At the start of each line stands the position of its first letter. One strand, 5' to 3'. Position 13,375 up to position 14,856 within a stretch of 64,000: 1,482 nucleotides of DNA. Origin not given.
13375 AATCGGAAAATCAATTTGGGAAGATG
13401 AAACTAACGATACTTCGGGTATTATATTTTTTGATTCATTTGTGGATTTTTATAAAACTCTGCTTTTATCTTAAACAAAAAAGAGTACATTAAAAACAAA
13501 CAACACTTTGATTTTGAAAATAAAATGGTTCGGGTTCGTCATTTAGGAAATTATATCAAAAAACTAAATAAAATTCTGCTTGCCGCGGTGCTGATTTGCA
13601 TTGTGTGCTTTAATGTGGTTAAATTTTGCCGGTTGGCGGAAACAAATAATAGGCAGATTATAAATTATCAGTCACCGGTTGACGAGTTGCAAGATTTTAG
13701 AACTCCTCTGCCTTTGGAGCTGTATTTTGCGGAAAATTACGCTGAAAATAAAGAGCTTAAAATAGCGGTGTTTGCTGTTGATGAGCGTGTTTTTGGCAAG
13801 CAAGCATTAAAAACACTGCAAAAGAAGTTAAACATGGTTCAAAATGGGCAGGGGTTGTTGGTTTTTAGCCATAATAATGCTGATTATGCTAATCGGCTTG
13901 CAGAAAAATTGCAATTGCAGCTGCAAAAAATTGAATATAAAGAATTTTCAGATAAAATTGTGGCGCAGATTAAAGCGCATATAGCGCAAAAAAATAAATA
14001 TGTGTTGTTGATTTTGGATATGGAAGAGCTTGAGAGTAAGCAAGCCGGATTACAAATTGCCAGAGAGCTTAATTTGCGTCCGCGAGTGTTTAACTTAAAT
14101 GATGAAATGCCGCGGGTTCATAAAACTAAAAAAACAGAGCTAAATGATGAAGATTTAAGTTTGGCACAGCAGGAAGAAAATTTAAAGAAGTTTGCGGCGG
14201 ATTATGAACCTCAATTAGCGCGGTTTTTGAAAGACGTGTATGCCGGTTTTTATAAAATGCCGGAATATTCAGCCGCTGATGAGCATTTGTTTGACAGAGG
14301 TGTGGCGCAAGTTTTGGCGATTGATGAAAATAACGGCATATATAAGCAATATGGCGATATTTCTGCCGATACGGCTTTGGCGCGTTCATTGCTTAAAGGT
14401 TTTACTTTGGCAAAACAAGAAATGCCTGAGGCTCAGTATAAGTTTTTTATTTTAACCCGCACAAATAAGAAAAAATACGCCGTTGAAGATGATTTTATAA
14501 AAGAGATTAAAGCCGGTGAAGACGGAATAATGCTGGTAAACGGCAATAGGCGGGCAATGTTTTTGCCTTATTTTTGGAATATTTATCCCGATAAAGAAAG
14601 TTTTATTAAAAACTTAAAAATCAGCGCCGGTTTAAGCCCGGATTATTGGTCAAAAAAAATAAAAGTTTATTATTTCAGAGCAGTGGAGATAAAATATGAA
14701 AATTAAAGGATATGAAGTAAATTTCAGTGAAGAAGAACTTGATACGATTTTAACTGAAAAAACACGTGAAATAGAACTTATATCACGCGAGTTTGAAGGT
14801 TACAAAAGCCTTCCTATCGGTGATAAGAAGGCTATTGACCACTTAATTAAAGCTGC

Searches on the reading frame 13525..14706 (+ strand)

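Call 15: search_protein_families(library=pfam, max_evalue=0.000001, proteins=[window:13525-14706:+])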
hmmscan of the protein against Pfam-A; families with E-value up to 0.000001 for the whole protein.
window:13525-14706:+ (393 aa): 1 family
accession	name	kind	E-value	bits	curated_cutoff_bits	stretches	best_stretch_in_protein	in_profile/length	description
PF01871.22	AMMECR1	-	1.8e-11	44.2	25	1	295-387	78-166/168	AMMECR1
